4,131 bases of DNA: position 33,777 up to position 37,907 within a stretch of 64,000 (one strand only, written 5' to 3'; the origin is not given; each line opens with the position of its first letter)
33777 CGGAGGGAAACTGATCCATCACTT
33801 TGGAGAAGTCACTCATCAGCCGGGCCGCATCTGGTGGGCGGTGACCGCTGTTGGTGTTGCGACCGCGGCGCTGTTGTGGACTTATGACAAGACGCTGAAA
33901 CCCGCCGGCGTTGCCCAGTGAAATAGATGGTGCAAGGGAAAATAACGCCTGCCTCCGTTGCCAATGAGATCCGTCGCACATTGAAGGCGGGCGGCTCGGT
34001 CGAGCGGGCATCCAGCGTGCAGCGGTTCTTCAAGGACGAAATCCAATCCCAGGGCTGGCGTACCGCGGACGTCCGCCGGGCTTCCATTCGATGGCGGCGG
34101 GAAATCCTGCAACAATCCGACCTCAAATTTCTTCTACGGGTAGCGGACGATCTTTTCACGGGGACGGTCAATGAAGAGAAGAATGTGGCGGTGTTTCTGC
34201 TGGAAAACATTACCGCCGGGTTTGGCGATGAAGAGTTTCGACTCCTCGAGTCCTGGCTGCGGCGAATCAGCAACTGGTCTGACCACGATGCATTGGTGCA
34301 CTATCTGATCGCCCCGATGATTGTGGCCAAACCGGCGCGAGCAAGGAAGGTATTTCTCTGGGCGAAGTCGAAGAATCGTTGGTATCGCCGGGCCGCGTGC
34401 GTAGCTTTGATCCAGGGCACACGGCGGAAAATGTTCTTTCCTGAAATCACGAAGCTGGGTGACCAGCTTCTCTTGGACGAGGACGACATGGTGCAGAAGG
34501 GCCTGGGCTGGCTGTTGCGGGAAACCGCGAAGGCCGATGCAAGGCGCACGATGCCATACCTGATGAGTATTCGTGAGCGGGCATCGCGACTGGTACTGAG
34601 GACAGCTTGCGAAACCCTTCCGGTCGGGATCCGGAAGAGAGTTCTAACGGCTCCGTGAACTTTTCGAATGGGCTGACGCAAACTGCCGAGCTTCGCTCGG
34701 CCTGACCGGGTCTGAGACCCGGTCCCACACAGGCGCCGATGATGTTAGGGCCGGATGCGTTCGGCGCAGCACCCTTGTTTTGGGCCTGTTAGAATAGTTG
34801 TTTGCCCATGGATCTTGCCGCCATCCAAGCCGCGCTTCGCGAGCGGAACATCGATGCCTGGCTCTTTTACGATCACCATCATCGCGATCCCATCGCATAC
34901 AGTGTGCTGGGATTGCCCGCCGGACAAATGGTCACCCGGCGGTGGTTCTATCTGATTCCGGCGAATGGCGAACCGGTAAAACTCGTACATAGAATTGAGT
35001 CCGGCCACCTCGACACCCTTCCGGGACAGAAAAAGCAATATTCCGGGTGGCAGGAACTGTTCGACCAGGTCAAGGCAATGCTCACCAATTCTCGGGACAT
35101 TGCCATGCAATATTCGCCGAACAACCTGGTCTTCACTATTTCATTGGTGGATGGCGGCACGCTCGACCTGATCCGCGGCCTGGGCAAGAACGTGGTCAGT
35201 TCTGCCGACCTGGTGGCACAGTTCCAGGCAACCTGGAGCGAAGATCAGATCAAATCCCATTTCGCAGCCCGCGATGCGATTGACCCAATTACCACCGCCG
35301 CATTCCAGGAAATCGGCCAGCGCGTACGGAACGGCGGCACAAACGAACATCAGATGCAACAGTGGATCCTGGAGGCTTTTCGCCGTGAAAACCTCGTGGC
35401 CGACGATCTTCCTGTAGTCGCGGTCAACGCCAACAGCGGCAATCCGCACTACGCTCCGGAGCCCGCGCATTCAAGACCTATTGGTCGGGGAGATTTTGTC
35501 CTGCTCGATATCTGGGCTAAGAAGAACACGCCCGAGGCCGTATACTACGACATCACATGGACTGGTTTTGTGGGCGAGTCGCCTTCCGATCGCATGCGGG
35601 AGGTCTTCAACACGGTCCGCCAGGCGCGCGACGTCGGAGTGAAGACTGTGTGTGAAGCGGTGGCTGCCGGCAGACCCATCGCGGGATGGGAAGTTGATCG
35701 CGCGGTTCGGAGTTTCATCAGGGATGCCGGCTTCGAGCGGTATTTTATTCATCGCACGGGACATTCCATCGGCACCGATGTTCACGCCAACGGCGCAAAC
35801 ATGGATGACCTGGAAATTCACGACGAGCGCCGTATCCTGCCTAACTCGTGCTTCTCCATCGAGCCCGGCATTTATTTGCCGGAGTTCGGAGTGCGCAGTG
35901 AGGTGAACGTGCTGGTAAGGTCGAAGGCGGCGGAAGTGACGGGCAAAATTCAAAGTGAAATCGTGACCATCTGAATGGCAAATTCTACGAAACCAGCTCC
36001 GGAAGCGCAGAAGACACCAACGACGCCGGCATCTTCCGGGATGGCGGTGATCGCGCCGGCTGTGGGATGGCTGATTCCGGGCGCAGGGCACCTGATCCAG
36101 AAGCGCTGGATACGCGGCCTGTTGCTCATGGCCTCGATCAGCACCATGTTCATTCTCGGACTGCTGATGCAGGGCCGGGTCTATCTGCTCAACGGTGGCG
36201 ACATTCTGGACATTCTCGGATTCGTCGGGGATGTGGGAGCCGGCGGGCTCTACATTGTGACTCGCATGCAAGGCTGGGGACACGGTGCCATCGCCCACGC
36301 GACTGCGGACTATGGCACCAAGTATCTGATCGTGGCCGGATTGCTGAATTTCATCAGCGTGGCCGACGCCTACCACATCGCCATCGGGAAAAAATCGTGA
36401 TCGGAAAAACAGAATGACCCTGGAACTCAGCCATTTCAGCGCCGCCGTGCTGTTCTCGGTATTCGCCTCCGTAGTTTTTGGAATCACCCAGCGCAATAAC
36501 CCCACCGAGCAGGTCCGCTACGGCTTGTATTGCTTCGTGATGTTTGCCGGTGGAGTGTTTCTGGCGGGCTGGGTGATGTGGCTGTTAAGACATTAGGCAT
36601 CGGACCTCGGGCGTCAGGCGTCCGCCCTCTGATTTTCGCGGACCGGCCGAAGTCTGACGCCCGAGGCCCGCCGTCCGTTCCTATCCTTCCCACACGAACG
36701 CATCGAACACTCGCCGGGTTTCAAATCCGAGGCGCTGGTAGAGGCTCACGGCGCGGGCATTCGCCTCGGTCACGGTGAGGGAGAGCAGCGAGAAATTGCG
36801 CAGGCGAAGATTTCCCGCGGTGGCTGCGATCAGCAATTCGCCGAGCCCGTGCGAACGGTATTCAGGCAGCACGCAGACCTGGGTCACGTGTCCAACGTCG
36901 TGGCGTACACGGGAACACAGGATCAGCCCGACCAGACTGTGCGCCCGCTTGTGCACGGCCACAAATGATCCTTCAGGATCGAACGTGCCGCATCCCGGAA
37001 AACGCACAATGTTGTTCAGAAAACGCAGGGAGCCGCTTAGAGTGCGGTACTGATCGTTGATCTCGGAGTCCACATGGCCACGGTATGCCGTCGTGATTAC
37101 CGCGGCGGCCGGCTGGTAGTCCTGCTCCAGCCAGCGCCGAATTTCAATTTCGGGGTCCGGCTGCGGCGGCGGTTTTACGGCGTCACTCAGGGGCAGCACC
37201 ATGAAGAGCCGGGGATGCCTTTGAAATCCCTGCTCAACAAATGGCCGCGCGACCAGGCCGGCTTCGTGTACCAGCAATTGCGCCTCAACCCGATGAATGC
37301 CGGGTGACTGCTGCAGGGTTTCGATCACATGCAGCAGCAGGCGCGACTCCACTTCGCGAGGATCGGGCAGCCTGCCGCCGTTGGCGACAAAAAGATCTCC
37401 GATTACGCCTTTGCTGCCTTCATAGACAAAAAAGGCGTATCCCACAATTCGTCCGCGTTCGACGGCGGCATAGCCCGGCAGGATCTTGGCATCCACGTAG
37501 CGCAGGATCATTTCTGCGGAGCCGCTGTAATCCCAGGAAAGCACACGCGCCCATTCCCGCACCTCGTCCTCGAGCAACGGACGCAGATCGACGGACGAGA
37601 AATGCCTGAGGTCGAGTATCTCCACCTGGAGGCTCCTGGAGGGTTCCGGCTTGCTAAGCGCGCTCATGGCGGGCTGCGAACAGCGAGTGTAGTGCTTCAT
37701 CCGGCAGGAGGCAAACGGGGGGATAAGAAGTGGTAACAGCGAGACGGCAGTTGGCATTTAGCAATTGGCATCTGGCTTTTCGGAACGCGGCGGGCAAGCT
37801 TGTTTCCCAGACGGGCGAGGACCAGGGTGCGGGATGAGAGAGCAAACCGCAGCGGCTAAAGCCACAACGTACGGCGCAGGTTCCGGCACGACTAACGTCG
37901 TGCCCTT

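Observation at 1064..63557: One architecture in at least seven sequence families: intergenic arrays of degenerate 7-nt repeats arranged as inverted arms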

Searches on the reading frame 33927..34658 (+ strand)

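Call 50: search_protein_families(library=pfam, proteins=[window:33927-34658:+], max_evalue=0.001)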
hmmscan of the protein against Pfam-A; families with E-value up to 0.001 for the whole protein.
window:33927-34658:+ (243 aa): 1 family
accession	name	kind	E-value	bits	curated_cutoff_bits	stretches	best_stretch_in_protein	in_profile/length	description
PF08713.17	DNA_alkylation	-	2e-44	152.3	21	1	15-231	1-213/213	DNA alkylation repair enzyme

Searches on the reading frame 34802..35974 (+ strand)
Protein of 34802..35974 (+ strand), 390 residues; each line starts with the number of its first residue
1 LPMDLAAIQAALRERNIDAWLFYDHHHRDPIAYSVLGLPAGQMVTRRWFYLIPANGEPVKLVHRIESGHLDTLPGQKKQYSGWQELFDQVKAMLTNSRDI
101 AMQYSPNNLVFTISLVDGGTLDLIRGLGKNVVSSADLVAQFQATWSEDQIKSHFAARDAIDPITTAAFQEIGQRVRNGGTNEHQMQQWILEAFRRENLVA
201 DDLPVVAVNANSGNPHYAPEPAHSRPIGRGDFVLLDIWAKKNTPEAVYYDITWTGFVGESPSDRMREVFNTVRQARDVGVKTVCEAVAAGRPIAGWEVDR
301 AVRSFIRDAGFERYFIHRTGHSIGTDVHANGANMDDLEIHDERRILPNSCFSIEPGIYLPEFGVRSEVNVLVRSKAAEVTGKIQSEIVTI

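Call 50: search_protein_families(library=pfam, proteins=[window:34802-35974:+], max_evalue=0.001)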
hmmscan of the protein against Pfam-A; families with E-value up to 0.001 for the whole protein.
window:34802-35974:+ (390 aa): 1 family
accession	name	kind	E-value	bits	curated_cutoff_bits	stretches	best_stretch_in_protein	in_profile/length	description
PF00557.29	Peptidase_M24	-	4.6e-38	131.5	23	1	163-373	9-207/208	Metallopeptidase family M24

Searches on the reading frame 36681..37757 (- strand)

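Call 50: search_protein_families(library=pfam, proteins=[window:36681-37757:-], max_evalue=0.001)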
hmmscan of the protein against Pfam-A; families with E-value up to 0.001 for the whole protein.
window:36681-37757:- (358 aa): 5 families
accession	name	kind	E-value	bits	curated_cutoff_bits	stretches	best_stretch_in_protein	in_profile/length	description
PF00583.31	Acetyltransf_1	-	8.1e-18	65.2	20.7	1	260-345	31-116/116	Acetyltransferase (GNAT) family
PF13673.13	Acetyltransf_10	-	9.8e-13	48.6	23.6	1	262-347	29-109/128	Acetyltransferase (GNAT) domain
PF13508.13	Acetyltransf_7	-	1.6e-12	48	27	1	265-346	6-83/84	Acetyltransferase (GNAT) domain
PF08445.16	FR47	-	3.3e-10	40.3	22.1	1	282-348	15-80/86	FR47-like protein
PF13527.13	Acetyltransf_9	-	0.00012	22.6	25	1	287-347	71-126/127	Acetyltransferase (GNAT) domain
